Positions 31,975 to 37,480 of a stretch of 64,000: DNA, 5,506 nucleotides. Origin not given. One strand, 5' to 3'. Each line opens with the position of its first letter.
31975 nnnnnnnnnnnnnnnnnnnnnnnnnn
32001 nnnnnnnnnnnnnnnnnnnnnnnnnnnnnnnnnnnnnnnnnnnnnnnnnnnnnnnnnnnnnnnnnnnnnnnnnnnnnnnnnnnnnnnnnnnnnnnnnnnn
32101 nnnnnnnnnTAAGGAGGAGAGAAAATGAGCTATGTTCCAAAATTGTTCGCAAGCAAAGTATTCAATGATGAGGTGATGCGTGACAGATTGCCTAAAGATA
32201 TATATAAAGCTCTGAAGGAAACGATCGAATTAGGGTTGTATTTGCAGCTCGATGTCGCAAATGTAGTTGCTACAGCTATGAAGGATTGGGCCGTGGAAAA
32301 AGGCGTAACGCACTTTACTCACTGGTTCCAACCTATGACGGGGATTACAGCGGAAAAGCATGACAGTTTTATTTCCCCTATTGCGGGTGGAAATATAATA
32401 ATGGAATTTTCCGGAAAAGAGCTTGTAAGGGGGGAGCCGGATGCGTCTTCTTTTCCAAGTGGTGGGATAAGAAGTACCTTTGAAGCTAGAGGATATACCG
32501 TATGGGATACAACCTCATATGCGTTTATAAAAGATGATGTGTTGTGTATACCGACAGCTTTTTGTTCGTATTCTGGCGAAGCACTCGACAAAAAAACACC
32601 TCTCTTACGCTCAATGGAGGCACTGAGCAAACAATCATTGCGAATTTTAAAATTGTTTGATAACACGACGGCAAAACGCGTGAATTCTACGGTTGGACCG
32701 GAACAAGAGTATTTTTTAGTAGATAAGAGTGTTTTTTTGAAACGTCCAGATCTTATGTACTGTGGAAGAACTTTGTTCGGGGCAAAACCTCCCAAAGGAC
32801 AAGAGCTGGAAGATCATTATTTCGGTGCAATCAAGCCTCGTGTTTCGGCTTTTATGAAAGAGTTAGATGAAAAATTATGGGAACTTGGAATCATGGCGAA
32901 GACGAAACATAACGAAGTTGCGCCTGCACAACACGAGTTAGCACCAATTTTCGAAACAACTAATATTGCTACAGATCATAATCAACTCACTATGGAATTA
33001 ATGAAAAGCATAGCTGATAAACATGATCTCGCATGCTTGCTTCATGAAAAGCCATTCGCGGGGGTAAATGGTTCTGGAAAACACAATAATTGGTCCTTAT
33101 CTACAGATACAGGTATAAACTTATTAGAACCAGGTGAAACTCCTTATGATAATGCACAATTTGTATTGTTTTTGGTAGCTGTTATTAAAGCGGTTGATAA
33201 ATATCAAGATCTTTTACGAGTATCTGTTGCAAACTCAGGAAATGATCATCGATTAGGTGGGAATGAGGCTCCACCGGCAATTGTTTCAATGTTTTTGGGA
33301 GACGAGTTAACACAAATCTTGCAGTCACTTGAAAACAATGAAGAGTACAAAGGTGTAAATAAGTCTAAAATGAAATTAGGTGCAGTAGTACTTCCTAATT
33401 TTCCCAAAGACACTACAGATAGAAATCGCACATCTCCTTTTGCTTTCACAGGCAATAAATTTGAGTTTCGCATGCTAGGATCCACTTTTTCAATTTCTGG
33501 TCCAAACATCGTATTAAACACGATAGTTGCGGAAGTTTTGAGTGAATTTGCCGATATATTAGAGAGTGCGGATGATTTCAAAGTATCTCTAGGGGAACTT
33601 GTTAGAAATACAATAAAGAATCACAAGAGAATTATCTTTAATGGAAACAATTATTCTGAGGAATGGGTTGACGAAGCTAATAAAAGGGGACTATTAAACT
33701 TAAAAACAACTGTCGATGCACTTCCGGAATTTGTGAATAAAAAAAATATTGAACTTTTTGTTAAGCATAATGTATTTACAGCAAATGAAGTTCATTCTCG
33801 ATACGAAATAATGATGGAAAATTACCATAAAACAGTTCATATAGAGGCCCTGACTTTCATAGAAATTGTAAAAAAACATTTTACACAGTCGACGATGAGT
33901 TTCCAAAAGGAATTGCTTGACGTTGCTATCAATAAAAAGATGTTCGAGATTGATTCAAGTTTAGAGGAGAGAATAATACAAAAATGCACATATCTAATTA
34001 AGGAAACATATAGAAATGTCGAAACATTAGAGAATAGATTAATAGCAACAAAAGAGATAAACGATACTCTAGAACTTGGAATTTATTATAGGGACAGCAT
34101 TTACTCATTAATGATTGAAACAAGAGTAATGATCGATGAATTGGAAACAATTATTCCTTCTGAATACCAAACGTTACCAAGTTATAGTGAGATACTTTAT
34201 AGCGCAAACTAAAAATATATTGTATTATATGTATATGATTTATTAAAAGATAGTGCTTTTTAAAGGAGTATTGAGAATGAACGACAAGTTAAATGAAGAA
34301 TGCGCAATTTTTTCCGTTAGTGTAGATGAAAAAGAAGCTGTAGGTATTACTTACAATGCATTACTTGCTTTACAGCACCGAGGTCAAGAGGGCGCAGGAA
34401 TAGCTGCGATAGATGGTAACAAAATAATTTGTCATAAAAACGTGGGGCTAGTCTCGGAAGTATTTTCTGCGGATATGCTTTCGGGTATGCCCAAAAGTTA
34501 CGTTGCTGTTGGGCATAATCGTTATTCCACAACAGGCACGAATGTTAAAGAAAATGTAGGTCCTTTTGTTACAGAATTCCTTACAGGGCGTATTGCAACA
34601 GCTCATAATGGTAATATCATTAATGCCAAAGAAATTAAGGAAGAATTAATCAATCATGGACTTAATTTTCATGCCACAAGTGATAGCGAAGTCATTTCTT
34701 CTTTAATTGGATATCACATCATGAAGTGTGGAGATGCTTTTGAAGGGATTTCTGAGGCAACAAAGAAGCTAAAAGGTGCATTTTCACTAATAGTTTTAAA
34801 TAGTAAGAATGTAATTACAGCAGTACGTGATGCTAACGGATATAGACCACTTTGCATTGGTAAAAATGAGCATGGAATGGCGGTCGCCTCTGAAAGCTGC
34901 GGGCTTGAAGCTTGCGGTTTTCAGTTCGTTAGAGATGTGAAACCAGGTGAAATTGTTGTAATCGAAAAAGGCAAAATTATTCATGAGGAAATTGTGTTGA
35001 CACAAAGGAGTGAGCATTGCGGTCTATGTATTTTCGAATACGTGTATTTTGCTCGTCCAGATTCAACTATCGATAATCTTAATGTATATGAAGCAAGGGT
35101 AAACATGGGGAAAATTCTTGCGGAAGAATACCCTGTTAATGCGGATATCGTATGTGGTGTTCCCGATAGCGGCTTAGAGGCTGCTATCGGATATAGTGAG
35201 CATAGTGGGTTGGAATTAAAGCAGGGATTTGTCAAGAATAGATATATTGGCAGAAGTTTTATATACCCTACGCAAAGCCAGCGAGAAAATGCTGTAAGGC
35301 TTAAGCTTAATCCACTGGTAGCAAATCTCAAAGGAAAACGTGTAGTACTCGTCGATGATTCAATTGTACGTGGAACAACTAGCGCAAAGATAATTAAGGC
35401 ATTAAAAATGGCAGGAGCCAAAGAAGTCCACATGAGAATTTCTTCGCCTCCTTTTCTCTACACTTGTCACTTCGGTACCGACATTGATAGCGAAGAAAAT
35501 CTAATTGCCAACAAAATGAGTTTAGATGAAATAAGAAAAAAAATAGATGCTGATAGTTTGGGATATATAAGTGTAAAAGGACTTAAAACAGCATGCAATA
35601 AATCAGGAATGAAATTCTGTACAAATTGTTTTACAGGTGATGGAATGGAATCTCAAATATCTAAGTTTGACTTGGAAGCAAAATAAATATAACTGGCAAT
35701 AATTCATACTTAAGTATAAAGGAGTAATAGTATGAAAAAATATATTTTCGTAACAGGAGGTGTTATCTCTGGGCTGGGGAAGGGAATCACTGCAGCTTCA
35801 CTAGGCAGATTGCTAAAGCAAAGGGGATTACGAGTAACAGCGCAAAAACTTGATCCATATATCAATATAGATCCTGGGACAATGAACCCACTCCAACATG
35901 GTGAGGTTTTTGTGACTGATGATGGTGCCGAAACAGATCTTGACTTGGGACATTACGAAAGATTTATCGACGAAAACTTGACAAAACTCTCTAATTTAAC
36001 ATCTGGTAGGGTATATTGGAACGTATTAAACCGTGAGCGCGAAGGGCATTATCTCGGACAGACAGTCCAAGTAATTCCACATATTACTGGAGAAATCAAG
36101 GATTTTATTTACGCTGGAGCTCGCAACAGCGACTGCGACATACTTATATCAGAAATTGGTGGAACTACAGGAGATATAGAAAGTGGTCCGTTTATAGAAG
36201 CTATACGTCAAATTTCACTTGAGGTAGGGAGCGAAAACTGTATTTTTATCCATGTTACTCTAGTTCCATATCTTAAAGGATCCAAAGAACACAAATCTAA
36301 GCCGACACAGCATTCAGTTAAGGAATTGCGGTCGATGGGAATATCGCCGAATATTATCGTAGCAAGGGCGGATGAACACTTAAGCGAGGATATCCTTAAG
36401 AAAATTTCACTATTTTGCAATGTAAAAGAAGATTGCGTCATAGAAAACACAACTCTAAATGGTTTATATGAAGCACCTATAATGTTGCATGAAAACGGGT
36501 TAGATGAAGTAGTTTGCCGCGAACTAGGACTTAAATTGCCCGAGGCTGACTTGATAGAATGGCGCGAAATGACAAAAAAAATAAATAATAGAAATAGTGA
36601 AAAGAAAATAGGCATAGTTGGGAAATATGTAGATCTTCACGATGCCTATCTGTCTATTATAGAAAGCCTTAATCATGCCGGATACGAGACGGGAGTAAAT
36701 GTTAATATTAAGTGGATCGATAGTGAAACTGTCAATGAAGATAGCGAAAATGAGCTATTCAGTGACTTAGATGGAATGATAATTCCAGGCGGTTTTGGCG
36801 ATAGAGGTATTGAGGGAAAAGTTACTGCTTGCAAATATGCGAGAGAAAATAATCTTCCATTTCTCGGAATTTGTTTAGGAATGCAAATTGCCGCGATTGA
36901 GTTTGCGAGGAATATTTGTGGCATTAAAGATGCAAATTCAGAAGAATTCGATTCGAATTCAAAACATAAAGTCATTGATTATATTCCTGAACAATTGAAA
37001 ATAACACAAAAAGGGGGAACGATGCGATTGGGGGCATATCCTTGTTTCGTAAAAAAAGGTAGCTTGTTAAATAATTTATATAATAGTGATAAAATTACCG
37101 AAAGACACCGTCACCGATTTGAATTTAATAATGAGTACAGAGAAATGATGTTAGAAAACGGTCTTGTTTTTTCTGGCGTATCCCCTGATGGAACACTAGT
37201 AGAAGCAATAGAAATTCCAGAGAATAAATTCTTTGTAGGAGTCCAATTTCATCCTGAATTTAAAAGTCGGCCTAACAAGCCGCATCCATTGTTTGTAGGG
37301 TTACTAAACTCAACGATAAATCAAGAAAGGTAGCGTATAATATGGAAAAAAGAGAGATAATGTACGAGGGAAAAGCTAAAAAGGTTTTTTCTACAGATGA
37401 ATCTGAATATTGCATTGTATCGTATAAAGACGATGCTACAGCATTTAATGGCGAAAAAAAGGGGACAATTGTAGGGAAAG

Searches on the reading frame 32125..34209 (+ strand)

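Call 44: search_protein_families(library=pfam, max_evalue=0.000001, proteins=[window:32125-34209:+])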
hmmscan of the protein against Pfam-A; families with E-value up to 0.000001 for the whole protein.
window:32125-34209:+ (695 aa): 3 families
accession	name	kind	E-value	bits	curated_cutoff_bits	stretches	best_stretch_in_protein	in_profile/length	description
PF12437.13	GSIII_N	-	1.8e-79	265.4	25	1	6-163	3-160/160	Glutamine synthetase type III N terminal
PF18318.6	Gln-synt_C-ter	-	8.7e-42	142.1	22.7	1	490-604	3-117/118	Glutamine synthetase C-terminal domain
PF00120.29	Gln-synt_C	-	1.5e-19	70.7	24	1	180-352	14-182/344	Glutamine synthetase, catalytic domain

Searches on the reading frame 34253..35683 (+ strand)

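Call 44: search_protein_families(library=pfam, max_evalue=0.000001, proteins=[window:34253-35683:+])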
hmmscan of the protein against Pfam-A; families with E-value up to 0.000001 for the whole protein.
window:34253-35683:+ (477 aa): 3 families
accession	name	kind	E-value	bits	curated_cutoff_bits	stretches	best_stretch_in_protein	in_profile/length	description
PF13522.11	GATase_6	-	1.7e-20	73.8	27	1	83-214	11-130/130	Glutamine amidotransferase domain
PF13537.11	GATase_7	-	5.5e-19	68.8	25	1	90-217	3-120/123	Glutamine amidotransferase domain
PF00156.33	Pribosyltran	-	8.9e-08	32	26.3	1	285-393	19-119/158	Phosphoribosyl transferase domain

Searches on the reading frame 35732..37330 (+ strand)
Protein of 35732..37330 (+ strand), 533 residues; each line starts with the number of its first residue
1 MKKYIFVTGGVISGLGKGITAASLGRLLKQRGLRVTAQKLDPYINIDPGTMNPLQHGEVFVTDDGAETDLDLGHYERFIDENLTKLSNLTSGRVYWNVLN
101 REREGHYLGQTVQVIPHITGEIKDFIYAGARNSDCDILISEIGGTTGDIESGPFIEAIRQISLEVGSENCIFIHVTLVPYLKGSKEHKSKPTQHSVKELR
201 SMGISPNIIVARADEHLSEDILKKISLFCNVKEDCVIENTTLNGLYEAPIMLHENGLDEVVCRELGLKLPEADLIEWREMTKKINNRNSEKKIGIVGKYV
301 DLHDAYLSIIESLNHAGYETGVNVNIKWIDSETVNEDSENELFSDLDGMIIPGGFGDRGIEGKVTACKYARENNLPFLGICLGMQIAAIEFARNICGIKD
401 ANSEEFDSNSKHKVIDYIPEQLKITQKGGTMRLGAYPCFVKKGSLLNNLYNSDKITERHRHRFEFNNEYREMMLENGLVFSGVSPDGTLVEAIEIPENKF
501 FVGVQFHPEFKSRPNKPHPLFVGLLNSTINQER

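Call 44: search_protein_families(library=pfam, max_evalue=0.000001, proteins=[window:35732-37330:+])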
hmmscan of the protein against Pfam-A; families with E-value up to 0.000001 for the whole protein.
window:35732-37330:+ (533 aa): 3 families
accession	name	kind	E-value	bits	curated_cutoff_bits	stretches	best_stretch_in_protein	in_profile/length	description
PF06418.20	CTP_synth_N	-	8.2e-124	412.7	26.1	1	3-267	1-265/265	CTP synthase N-terminus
PF00117.34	GATase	-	1.8e-44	152.1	22.8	1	302-525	2-188/190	Glutamine amidotransferase class-I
PF07722.19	Peptidase_C26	-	5.1e-13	49.7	20.5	1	367-509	98-219/219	Peptidase C26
